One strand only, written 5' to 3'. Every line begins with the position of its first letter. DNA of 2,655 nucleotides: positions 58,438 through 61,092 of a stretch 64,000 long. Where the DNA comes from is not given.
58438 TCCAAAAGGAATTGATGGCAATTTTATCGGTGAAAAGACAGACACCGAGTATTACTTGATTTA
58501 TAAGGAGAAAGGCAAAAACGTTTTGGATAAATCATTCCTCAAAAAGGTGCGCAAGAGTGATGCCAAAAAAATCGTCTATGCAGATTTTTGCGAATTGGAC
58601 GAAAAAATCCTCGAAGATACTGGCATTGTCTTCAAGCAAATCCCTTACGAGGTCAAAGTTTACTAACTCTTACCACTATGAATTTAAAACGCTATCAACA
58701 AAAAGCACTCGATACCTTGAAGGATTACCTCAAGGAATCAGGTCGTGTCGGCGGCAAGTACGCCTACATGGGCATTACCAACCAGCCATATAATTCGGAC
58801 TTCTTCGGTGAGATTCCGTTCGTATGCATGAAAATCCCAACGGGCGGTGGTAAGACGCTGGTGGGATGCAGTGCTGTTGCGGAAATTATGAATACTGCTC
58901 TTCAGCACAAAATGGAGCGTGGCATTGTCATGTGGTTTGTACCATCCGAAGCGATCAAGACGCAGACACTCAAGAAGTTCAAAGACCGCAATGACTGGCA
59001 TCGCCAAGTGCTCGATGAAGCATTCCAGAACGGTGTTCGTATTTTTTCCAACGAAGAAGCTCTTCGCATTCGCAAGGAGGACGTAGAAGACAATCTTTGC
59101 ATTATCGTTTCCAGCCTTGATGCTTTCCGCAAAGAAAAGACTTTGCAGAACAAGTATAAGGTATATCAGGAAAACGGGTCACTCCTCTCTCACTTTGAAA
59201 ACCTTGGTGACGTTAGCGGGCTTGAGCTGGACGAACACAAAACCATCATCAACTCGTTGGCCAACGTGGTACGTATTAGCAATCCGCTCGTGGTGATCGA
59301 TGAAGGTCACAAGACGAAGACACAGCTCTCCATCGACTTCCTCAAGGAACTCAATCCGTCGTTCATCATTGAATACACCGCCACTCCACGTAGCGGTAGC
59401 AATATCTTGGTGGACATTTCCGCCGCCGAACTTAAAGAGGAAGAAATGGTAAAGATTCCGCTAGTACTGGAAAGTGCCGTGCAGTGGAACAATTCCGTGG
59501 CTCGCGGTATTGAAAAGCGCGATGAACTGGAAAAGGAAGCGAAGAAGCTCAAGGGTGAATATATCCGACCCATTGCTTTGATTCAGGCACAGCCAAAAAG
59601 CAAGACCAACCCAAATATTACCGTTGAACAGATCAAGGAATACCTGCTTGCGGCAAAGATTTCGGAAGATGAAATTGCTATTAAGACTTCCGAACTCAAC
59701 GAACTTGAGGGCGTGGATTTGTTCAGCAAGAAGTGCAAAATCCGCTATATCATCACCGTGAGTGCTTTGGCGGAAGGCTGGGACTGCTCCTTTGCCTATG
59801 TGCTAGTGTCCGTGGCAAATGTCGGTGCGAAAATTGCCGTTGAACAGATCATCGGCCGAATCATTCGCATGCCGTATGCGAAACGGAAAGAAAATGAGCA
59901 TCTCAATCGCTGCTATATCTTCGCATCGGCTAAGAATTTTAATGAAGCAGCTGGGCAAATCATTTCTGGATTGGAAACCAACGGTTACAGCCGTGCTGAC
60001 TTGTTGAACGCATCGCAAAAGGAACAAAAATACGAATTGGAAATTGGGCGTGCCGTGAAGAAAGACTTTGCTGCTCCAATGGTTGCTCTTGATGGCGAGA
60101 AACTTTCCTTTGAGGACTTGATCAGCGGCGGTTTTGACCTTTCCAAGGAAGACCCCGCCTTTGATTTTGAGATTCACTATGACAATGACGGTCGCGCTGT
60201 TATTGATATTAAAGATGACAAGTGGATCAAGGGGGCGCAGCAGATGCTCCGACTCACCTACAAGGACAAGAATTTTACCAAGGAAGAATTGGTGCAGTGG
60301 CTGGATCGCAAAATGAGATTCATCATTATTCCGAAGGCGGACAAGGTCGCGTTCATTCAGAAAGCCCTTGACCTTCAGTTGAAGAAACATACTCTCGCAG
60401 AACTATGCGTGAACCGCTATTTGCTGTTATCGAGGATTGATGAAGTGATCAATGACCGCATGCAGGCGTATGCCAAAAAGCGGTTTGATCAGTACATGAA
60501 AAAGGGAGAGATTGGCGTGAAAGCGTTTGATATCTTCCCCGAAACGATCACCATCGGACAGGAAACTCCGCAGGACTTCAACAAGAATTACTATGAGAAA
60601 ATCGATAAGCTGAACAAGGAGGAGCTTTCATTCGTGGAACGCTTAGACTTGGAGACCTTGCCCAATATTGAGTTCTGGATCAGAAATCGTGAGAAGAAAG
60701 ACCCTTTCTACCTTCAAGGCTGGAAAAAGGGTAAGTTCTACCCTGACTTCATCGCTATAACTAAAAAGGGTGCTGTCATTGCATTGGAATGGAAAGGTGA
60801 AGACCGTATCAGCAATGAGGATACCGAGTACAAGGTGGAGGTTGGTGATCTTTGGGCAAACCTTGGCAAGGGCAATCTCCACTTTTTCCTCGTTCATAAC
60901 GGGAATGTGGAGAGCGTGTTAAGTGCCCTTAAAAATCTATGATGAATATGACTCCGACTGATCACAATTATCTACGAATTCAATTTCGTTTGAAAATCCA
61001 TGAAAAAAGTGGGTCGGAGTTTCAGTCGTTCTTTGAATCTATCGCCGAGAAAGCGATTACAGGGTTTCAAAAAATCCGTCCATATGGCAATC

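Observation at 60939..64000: Unlisted ORF of more than 1020 codons overlapping the Type III res stop codon: Mrr-like motif, TPR array, GreA/B-C-like segment and PIN-like start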

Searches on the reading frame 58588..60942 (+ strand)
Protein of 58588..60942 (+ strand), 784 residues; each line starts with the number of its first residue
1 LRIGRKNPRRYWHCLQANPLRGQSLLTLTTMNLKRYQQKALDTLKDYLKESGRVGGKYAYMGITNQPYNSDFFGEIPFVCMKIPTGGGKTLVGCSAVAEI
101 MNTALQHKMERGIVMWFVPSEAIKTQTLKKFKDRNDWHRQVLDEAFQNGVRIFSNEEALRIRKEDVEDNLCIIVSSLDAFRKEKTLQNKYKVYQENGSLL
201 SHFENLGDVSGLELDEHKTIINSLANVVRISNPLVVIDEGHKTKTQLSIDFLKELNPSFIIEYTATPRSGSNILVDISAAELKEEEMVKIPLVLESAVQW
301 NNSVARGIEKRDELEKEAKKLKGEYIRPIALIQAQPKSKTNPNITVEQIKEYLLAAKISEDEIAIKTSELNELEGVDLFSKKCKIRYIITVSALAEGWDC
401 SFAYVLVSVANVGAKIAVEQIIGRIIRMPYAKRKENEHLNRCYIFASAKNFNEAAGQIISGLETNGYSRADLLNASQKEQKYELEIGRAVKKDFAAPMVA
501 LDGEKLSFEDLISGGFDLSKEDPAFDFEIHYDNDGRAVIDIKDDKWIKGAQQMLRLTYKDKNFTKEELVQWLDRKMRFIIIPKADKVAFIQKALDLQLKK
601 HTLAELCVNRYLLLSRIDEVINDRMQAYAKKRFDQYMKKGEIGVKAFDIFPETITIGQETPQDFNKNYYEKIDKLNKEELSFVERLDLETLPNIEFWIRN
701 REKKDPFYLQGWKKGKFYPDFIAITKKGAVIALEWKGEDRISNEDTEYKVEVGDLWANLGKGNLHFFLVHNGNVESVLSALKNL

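Call 4: search_protein_families(library=pfam, proteins=[window:58588-60942:+], max_evalue=1)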
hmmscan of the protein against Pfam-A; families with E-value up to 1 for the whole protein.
window:58588-60942:+ (784 aa): 5 families
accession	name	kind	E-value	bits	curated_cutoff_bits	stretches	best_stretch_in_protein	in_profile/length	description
PF04851.21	ResIII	-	3.2e-13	50.4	22.5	1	31-268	2-163/164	Type III restriction enzyme, res subunit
PF00270.35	DEAD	-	2.7e-05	24.4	26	1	79-153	17-86/167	DEAD/DEAH box helicase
PF18766.7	SWI2_SNF2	-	0.024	14.7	26.7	1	124-269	47-157/221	SWI2/SNF2 ATPase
PF00271.37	Helicase_C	-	0.034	14.8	23.5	1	346-428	28-109/110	Helicase conserved C-terminal domain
PF02015.22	Glyco_hydro_45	-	0.16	12.3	27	1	9-108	5-106/214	Glycosyl hydrolase family 45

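Call 5: search_protein_families(library=padloc, proteins=[window:58588-60942:+], max_evalue=1)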
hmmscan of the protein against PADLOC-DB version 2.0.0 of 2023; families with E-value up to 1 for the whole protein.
window:58588-60942:+ (784 aa): 5 families
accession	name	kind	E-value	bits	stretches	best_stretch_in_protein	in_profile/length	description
PDLC03650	REase_III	-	7e-88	294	2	65-465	46-458/898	Type III restriction enzyme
PDLC03653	REase_III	-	9.4e-80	266.8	2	67-468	75-509/883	Type III restriction enzyme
PDLC03647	REase_III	-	6.9e-13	45.7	2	83-290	92-269/989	Type III restriction enzyme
PDLC03648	REase_III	-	1.5e-11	41.2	2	385-449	311-375/871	Type III restriction enzyme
PDLC01765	Cas3c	-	0.00058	16.9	1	80-144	187-243/612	-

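Call 6: search_protein_families(library=ncbifam, proteins=[window:58588-60942:+], max_evalue=1)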
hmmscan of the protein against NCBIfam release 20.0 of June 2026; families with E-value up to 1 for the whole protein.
window:58588-60942:+ (784 aa): 3 families
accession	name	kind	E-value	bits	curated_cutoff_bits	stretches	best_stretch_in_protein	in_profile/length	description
NF046055.1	restr_BPTD_3080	equivalog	1.1e-10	40.1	800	2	384-440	573-630/970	BPTD_3080 family restriction endonuclease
NF053632.1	heli_RadD_YejH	equivalog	0.033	12.5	720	1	368-433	282-347/573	DNA repair helicase RadD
NF041548.1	PssE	equivalog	0.058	13.3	120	1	569-635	72-138/146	PssE/Cps14G family polysaccharide biosynthesis glycosyltransferase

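Call 73: search_solved_structures(query=window:58678-60942:+, max_evalue=0.001, show_alignments=1)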
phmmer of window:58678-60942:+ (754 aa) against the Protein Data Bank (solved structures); distinct sequences matched with E-value up to 0.001: 0.

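Call 96: search_protein_families(library=pfam, max_evalue=0.01, proteins=[window:58678-60942:+])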
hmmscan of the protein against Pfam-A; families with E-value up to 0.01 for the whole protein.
window:58678-60942:+ (754 aa): 2 families
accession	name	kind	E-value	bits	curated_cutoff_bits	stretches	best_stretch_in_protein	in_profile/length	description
PF04851.21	ResIII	-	4.7e-13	49.8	22.5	1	1-238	2-163/164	Type III restriction enzyme, res subunit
PF00270.35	DEAD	-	2.5e-05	24.5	26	1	49-123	17-86/167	DEAD/DEAH box helicase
